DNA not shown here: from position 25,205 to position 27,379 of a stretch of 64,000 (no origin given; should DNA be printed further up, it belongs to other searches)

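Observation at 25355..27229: Minimal Mfd: 624-aa transcription-repair coupling factor lacking most of the UvrB-homology module and the C-terminal autoinhibitory domain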

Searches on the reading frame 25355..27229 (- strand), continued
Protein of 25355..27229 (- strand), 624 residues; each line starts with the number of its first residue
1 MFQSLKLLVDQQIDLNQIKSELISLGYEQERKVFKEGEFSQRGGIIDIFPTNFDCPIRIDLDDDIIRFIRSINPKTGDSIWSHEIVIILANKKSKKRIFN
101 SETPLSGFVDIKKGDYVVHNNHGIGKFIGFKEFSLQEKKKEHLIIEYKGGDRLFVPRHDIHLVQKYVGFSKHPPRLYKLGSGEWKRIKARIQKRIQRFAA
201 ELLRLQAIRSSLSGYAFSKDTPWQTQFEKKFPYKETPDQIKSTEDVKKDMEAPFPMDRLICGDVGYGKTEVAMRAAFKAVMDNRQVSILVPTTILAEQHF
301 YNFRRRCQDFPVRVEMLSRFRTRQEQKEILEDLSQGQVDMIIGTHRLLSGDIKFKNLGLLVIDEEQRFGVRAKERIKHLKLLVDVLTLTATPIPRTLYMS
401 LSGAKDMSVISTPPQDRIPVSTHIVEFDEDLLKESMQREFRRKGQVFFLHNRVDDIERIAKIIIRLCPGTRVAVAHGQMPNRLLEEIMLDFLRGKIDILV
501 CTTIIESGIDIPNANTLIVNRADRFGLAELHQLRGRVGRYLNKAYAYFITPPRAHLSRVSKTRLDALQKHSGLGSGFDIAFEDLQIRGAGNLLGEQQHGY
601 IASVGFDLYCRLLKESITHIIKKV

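Call 6: find_homologous_proteins(query=window:25355-27229:-, max_evalue=1e-10)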
Query window:25355-27229:- (624 aa): 8000 proteins with E <= 1e-10 among 8000 candidates; the best 120 are listed.
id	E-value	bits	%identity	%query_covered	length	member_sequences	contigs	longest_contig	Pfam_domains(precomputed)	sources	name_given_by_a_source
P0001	0.0e+0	1408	100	100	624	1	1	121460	PF02559.23,PF00270.36,PF14814.12,PF17757.7,PF00271.38,PF04851.22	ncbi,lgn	-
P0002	0.0e+0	1079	73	100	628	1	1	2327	PF02559.23,PF00270.36,PF17757.7,PF00271.38,PF04851.22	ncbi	-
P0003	0.0e+0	1049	72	100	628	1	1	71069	PF02559.23,PF00270.36,PF17757.7,PF00271.38,PF04851.22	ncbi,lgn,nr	ncbi:MAG: transcription-repair coupling factor [Candidatus Omnitrophica bacterium]|nr:transcription-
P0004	0.0e+0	1047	73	99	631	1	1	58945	PF02559.23,PF00270.36,PF17757.7,PF00271.38,PF04851.22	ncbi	ncbi:MAG: transcription-repair coupling factor [Candidatus Omnitrophota bacterium]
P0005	0.0e+0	1047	71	100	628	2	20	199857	PF02559.23,PF00270.36,PF17757.7,PF00271.38,PF04851.22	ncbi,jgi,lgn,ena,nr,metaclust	ncbi:MAG: transcription-repair coupling factor [Candidatus Aceula lacicola]|nr:transcription-repair 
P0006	0.0e+0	1045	72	100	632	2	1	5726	PF02559.23,PF00270.36,PF17757.7,PF00271.38,PF04851.22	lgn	-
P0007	0.0e+0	1044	72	100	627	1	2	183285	PF02559.23,PF00270.36,PF17757.7,PF00271.38,PF04851.22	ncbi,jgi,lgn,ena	-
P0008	0.0e+0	1038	73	100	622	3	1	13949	PF02559.23,PF00270.36,PF17757.7,PF00271.38,PF04851.22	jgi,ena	-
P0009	0.0e+0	1032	71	99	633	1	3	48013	PF02559.23,PF00270.36,PF17757.7,PF00271.38,PF04851.22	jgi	-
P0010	0.0e+0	1025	70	99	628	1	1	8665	PF02559.23,PF00270.36,PF17757.7,PF00271.38,PF04851.22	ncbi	-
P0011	0.0e+0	1022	72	100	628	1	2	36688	PF02559.23,PF00270.36,PF17757.7,PF00271.38,PF04851.22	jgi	-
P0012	0.0e+0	1019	70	100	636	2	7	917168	PF02559.23,PF00270.36,PF17757.7,PF00271.38,PF04851.22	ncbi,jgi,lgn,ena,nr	ncbi:MAG TPA: transcription-repair coupling factor [Candidatus Omnitrophota bacterium]|nr:transcript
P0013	0.0e+0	1019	70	99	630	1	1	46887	PF02559.23,PF00270.36,PF17757.7,PF00271.38,PF04851.22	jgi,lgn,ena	-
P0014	0.0e+0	1017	70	99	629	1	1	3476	PF02559.23,PF00270.36,PF14814.12,PF17757.7,PF00271.38,PF04851.22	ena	-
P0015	0.0e+0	1011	69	100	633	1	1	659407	PF02559.23,PF00270.36,PF17757.7,PF00271.38,PF04851.22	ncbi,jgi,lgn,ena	ncbi:MAG: transcription-repair coupling factor [Candidatus Omnitrophota bacterium]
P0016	0.0e+0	1011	69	100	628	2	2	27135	PF02559.23,PF00270.36,PF17757.7,PF00271.38,PF04851.22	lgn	-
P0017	0.0e+0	1011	70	99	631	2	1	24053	PF02559.23,PF00270.36,PF17757.7,PF00271.38,PF04851.22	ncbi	-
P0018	0.0e+0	1011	69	100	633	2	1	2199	PF02559.23,PF00270.36,PF17757.7,PF00271.38,PF04851.22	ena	-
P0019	0.0e+0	1010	70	100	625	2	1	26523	PF02559.23,PF00270.36,PF17757.7,PF00271.38,PF04851.22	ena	-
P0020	3.6e-298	1008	69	99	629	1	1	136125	PF02559.23,PF00270.36,PF17757.7,PF00271.38,PF04851.22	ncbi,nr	ncbi:MAG: transcription-repair coupling factor [Candidatus Aceula meridiana]|nr:transcription-repair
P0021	4.5e-298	1008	69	99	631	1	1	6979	PF02559.23,PF00270.36,PF17757.7,PF00271.38,PF22590.3,PF04851.22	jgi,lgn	-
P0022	7.8e-298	1007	70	100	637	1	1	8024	PF02559.23,PF00270.36,PF17757.7,PF00271.38,PF04851.22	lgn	-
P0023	1.5e-297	1006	69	100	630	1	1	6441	PF02559.23,PF00270.36,PF17757.7,PF00271.38,PF04851.22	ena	-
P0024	1.6e-297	1006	70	100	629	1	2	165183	PF02559.23,PF00270.36,PF17757.7,PF00271.38,PF04851.22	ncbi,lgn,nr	ncbi:MAG: transcription-repair coupling factor [Candidatus Omnitrophota bacterium]|nr:transcription-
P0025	4.6e-297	1004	70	100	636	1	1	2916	PF02559.23,PF00270.36,PF00176.30,PF17757.7,PF00271.38,PF04851.22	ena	-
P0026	5.0e-297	1004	69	99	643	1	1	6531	PF02559.23,PF00270.36,PF14814.12,PF17757.7,PF00271.38,PF04851.22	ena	-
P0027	9.2e-297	1003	69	99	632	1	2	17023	PF02559.23,PF00270.36,PF17757.7,PF00271.38,PF04851.22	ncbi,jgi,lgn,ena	-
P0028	9.6e-297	1003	67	99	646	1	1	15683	PF02559.23,PF00270.36,PF17757.7,PF00271.38,PF04851.22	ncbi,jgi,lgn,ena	ncbi:MAG: transcription-repair coupling factor [Candidatus Omnitrophota bacterium]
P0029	1.3e-296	1003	70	100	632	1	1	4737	PF02559.23,PF00270.36,PF17757.7,PF00271.38,PF04851.22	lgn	-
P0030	1.5e-296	1003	69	100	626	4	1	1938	PF02559.23,PF00270.36,PF17757.7,PF00271.38,PF04851.22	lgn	-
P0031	1.9e-296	1002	67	100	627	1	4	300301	PF02559.23,PF00270.36,PF17757.7,PF00271.38,PF04851.22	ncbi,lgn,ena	-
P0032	3.7e-296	1001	69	100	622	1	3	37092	PF02559.23,PF00270.36,PF14814.12,PF17757.7,PF00271.38,PF04851.22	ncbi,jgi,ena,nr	ncbi:MAG: transcription-repair coupling factor [Omnitrophica WOR_2 bacterium GWA2_47_8]|nr:MAG: tran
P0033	4.2e-296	1001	68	99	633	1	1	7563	PF02559.23,PF00270.36,PF17757.7,PF00271.38,PF04851.22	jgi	-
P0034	4.5e-296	1001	70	100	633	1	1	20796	PF02559.23,PF00270.36,PF17757.7,PF00271.38,PF04851.22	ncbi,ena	-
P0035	6.4e-296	1001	69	99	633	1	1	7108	PF02559.23,PF00270.36,PF17757.7,PF00271.38,PF04851.22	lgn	-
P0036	7.4e-296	1000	68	100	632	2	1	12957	PF02559.23,PF00270.36,PF17757.7,PF00271.38,PF04851.22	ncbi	-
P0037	9.6e-296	1000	69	99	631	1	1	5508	PF02559.23,PF00270.36,PF17757.7,PF00271.38,PF04851.22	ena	-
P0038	2.1e-295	999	67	99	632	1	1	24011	PF02559.23,PF00270.36,PF14814.12,PF17757.7,PF00271.38,PF04851.22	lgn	-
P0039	4.0e-295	998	69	99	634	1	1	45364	PF02559.23,PF00270.36,PF17757.7,PF00271.38,PF04851.22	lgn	-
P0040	5.9e-295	997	69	99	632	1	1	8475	PF02559.23,PF00270.36,PF17757.7,PF00271.38,PF04851.22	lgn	-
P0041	9.3e-295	997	69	100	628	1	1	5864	PF02559.23,PF00270.36,PF17757.7,PF00271.38,PF04851.22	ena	-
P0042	2.9e-294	995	67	99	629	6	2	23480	PF02559.23,PF00270.36,PF17757.7,PF00271.38,PF04851.22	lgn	-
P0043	3.2e-294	995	69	98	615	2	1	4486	PF02559.23,PF00270.36,PF17757.7,PF00271.38,PF04851.22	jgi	-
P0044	3.2e-294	995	69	99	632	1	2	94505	PF02559.23,PF00270.36,PF17757.7,PF00271.38,PF04851.22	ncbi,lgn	-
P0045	4.6e-294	995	67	100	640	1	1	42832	PF02559.23,PF00270.36,PF17757.7,PF00271.38,PF04851.22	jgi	jgi:transcription-repair coupling factor (superfamily II helicase)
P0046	4.7e-294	994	68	100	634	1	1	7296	PF02559.23,PF00270.36,PF17757.7,PF00271.38,PF04851.22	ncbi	-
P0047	4.9e-294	994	68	99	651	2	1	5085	PF02559.23,PF00270.36,PF14814.12,PF17757.7,PF00271.38,PF04851.22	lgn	-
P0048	5.2e-294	994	69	100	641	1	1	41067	PF02559.23,PF00270.36,PF14814.12,PF17757.7,PF00271.38,PF04851.22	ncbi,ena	-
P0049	6.2e-294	994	68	100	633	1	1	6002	PF02559.23,PF00270.36,PF14814.12,PF17757.7,PF00271.38,PF04851.22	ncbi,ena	-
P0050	9.0e-294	994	69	99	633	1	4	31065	PF02559.23,PF00270.36,PF00176.30,PF14814.12,PF17757.7,PF00271.38,PF04851.22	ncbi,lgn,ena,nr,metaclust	ncbi:MAG: transcription-repair coupling factor [Omnitrophica WOR_2 bacterium RIFCSPHIGHO2_02_FULL_48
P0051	9.7e-294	993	68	100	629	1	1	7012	PF02559.23,PF00270.36,PF17757.7,PF00271.38,PF04851.22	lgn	-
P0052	1.0e-293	993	68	100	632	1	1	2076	PF02559.23,PF00270.36,PF14814.12,PF17757.7,PF00271.38,PF04851.22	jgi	jgi:transcription-repair coupling factor (superfamily II helicase)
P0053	1.2e-293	993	67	100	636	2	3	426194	PF02559.23,PF00270.36,PF00176.30,PF17757.7,PF00271.38,PF04851.22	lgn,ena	-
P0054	1.4e-293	993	68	100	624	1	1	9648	PF02559.23,PF00270.36,PF14814.12,PF17757.7,PF00271.38,PF04851.22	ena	-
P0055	1.6e-293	993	68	99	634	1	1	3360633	PF02559.23,PF00270.36,PF14814.12,PF17757.7,PF00271.38,PF04851.22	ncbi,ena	-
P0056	2.1e-293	992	68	99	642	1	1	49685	PF02559.23,PF00270.36,PF17757.7,PF00271.38,PF04851.22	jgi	jgi:transcription-repair coupling factor (superfamily II helicase)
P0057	3.2e-293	992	69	100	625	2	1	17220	PF02559.23,PF00270.36,PF17757.7,PF00271.38,PF04851.22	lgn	-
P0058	3.8e-293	991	67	100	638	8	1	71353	PF02559.23,PF00270.36,PF17757.7,PF00271.38,PF04851.22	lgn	-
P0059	6.3e-293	991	69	99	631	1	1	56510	PF02559.23,PF00270.36,PF14814.12,PF17757.7,PF00271.38,PF04851.22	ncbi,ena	-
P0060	6.9e-293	991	68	100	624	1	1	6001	PF02559.23,PF00270.36,PF17757.7,PF00271.38,PF04851.22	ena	-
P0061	7.2e-293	991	67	100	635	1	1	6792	PF02559.23,PF00270.36,PF17757.7,PF00271.38,PF04851.22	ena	-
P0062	8.1e-293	990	68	100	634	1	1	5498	PF02559.23,PF00270.36,PF17757.7,PF00271.38,PF04851.22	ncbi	-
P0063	8.8e-293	990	67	100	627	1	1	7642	PF02559.23,PF00270.36,PF17757.7,PF00271.38,PF04851.22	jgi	jgi:transcription-repair coupling factor (superfamily II helicase)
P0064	1.1e-292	990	68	100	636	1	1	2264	PF02559.23,PF00270.36,PF17757.7,PF00271.38,PF04851.22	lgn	-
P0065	1.4e-292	990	68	100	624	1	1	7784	PF02559.23,PF00270.36,PF14814.12,PF17757.7,PF00271.38,PF04851.22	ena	-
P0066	1.4e-292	990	68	99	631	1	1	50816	PF02559.23,PF00270.36,PF17757.7,PF00271.38,PF04851.22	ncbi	-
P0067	1.7e-292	989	67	100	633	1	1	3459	PF02559.23,PF00270.36,PF17757.7,PF00271.38,PF04851.22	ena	-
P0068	2.3e-292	989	67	99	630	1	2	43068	PF02559.23,PF00270.36,PF17757.7,PF00271.38,PF04851.22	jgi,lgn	-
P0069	2.7e-292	989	67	99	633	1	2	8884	PF02559.23,PF00270.36,PF14814.12,PF17757.7,PF00271.38,PF04851.22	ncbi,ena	-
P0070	3.1e-292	988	68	100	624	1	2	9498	PF02559.23,PF00270.36,PF14814.12,PF17757.7,PF00271.38,PF04851.22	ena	-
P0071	3.8e-292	988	68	99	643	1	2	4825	PF02559.23,PF00270.36,PF17757.7,PF00271.38,PF04851.22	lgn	-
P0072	4.0e-292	988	68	100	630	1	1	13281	PF02559.23,PF00270.36,PF17757.7,PF00271.38,PF04851.22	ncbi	-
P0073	4.1e-292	988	68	100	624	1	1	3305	PF02559.23,PF00270.36,PF14814.12,PF17757.7,PF00271.38,PF04851.22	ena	-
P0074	4.7e-292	988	67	100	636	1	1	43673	PF02559.23,PF00270.36,PF14814.12,PF17757.7,PF00271.38,PF04851.22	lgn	-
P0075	4.8e-292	988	67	100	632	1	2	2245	PF02559.23,PF00270.36,PF00176.30,PF17757.7,PF00271.38,PF04851.22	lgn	-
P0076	5.6e-292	988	68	99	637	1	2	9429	PF02559.23,PF00270.36,PF00176.30,PF17757.7,PF00271.38,PF04851.22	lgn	-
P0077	7.6e-292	987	68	100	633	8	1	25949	PF02559.23,PF00270.36,PF14814.12,PF17757.7,PF00271.38,PF04851.22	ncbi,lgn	-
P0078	1.1e-291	987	68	100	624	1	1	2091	PF02559.23,PF00270.36,PF14814.12,PF17757.7,PF00271.38,PF04851.22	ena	-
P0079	1.4e-291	986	67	100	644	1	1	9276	PF02559.23,PF00270.36,PF14814.12,PF17757.7,PF00271.38,PF04851.22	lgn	-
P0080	1.5e-291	986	68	99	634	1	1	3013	PF02559.23,PF00270.36,PF17757.7,PF00271.38,PF04851.22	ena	-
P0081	1.5e-291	986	67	100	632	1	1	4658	PF02559.23,PF00270.36,PF14814.12,PF17757.7,PF00271.38,PF04851.22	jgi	-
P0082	2.3e-291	986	67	100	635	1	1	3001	PF02559.23,PF00270.36,PF17757.7,PF00271.38,PF04851.22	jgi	-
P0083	2.7e-291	985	68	99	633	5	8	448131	PF02559.23,PF00270.36,PF17757.7,PF00271.38,PF04851.22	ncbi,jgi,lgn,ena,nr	ncbi:MAG TPA: transcription-repair coupling factor [Candidatus Omnitrophota bacterium]|nr:transcript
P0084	3.0e-291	985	68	100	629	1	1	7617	PF02559.23,PF00270.36,PF17757.7,PF00271.38,PF04851.22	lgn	-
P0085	3.0e-291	985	68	99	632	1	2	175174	PF02559.23,PF00270.36,PF14814.12,PF17757.7,PF00271.38,PF04851.22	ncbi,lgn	-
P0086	3.3e-291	985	66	100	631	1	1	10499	PF02559.23,PF00270.36,PF17757.7,PF00271.38,PF04851.22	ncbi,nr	ncbi:MAG: transcription-repair coupling factor [Candidatus Omnitrophica bacterium]|nr:transcription-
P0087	1.2e-290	983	67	100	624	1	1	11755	PF02559.23,PF00270.36,PF17757.7,PF00271.38,PF04851.22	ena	-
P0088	1.3e-290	983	66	99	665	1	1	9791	PF02559.23,PF00270.36,PF17757.7,PF00271.38,PF04851.22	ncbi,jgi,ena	-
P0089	1.7e-290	983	67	99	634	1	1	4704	PF02559.23,PF00270.36,PF17757.7,PF00271.38,PF04851.22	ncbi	-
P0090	1.8e-290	983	66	100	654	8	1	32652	PF02559.23,PF00270.36,PF14814.12,PF17757.7,PF00271.38,PF04851.22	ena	-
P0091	3.8e-290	982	67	100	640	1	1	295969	PF02559.23,PF00270.36,PF14814.12,PF17757.7,PF00271.38,PF04851.22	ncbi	-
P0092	4.5e-290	981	67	100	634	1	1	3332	PF02559.23,PF00270.36,PF17757.7,PF00271.38,PF04851.22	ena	-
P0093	4.5e-290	981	67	100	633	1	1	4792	PF02559.23,PF00270.36,PF17757.7,PF00271.38,PF04851.22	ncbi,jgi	-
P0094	5.7e-290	981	66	100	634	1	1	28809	PF02559.23,PF00270.36,PF17757.7,PF00271.38,PF04851.22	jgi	jgi:transcription-repair coupling factor (superfamily II helicase)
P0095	7.3e-290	981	67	100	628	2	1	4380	PF02559.23,PF00270.36,PF17757.7,PF00271.38,PF04851.22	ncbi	-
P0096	7.3e-290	981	67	100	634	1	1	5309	PF02559.23,PF00270.36,PF17757.7,PF00271.38,PF04851.22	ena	-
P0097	9.7e-290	980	68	100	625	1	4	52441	PF02559.23,PF00270.36,PF17757.7,PF00271.38,PF04851.22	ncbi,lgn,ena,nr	ncbi:MAG: transcription-repair coupling factor [Candidatus Omnitrophica bacterium]|nr:transcription-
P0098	9.8e-290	980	68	100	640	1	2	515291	PF02559.23,PF00270.36,PF17757.7,PF00271.38,PF04851.22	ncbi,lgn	-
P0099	1.0e-289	980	67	100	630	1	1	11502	PF02559.23,PF00270.36,PF17757.7,PF00271.38,PF04851.22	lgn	-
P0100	1.2e-289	980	67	100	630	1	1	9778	PF02559.23,PF00270.36,PF14814.12,PF17757.7,PF00271.38,PF04851.22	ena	-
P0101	1.2e-289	980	67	99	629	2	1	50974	PF02559.23,PF00270.36,PF17757.7,PF00271.38,PF04851.22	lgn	-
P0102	1.5e-289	980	67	100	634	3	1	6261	PF02559.23,PF00270.36,PF17757.7,PF00271.38,PF04851.22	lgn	-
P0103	1.7e-289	979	67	100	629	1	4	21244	PF02559.23,PF00270.36,PF17757.7,PF00271.38,PF04851.22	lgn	-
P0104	1.9e-289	979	67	99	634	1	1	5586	PF02559.23,PF00270.36,PF14814.12,PF17757.7,PF00271.38,PF04851.22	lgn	-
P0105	2.5e-289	979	68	99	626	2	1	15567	PF02559.23,PF00270.36,PF17757.7,PF00271.38,PF04851.22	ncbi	-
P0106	2.8e-289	979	65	99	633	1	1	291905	PF02559.23,PF00270.36,PF17757.7,PF00271.38,PF04851.22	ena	-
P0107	3.3e-289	978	66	100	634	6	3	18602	PF02559.23,PF00270.36,PF14814.12,PF17757.7,PF00271.38,PF04851.22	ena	-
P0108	3.6e-289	978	67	99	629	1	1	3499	PF02559.23,PF00270.36,PF14814.12,PF17757.7,PF00271.38,PF04851.22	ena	-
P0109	3.8e-289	978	67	100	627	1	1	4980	PF02559.23,PF00270.36,PF17757.7,PF00271.38,PF04851.22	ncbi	-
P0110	3.9e-289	978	66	100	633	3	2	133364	PF02559.23,PF00270.36,PF17757.7,PF00271.38,PF04851.22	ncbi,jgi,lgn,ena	-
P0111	4.0e-289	978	68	99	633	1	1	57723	PF02559.23,PF00270.36,PF17757.7,PF00271.38,PF04851.22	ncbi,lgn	-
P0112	4.7e-289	978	66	100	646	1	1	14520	PF02559.23,PF00270.36,PF17757.7,PF00271.38,PF04851.22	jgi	jgi:transcription-repair coupling factor (superfamily II helicase)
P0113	5.1e-289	978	66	100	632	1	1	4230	PF02559.23,PF00270.36,PF17757.7,PF00271.38,PF04851.22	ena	-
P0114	6.5e-289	978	67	100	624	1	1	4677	PF02559.23,PF00270.36,PF00176.30,PF17757.7,PF00271.38,PF04851.22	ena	-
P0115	8.9e-289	977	66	99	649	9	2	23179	PF02559.23,PF00270.36,PF14814.12,PF17757.7,PF00271.38,PF04851.22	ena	-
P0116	9.0e-289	977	67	99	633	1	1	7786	PF02559.23,PF00270.36,PF17757.7,PF00271.38,PF04851.22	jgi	-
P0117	1.1e-288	977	67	100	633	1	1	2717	PF02559.23,PF00270.36,PF17757.7,PF00271.38,PF04851.22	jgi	jgi:transcription-repair coupling factor (superfamily II helicase)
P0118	1.4e-288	976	67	100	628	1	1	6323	PF02559.23,PF00270.36,PF17757.7,PF00271.38,PF04851.22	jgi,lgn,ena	-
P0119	1.4e-288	976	66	100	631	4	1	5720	PF02559.23,PF00270.36,PF14814.12,PF17757.7,PF00271.38,PF04851.22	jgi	-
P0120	2.0e-288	976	67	99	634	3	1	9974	PF02559.23,PF00270.36,PF17757.7,PF00271.38,PF04851.22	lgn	-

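Call 21: find_encoding_contigs(protein=window:25355-27229:-, flank=10000, max_places=3)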
Protein window:25355-27229:- (624 aa): 1 contig read that carries it; 1 place shown.
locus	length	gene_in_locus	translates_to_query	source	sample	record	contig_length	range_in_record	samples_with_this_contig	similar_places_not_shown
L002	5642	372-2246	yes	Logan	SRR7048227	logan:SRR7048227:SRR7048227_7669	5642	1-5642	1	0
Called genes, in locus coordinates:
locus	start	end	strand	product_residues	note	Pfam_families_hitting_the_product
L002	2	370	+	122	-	?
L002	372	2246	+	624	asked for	PF14814:UB2H (faint), PF17757:UvrB_inter, PF02559:CarD_TRCF_RID, PF04851:ResIII (weak), PF00270:DEAD, PF00271:Helicase_C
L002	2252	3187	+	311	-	PF13623:SurA_N_2 (weak), PF13624:SurA_N_3, PF09312:SurA_N (weak), PF00639:Rotamase, PF13145:Rotamase_2, PF13616:Rotamase_3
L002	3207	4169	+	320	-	PF04166:PdxA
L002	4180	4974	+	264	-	PF00398:RrnaAD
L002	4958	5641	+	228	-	?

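Call 24: search_protein_representatives(protein=window:25355-27229:-)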
Query: 624 residues. Proteins with E-value up to 0.001 (for the whole library): 37012; up to 1e-10: 23843; up to 1e-30: 11964. The best 150 are listed.
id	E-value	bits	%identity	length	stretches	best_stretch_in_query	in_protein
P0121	2.1e-240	815.6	59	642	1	1-623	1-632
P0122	1.4e-219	746.8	55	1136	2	95-619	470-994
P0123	2.4e-214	729.6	52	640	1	5-618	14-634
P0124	1.5e-211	720.3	53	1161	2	84-620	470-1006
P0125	2.5e-211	719.6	54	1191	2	91-620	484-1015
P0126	4.0e-210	715.6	54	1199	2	104-620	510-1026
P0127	8.6e-210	714.5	56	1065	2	110-618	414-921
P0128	7.7e-209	711.4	51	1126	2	92-619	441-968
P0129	1.4e-208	710.5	54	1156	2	104-619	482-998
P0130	2.2e-208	709.9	53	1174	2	92-619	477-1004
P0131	3.8e-208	709.1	53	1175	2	93-619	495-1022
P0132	2.4e-207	706.4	54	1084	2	99-619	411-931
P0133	4.0e-207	705.7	52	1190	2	83-617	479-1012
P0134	9.1e-207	704.5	54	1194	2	91-618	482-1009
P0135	9.3e-207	704.5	52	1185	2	96-618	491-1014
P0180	1.4e-199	680.8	52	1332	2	109-619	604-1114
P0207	9.3e-197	671.5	59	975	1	107-619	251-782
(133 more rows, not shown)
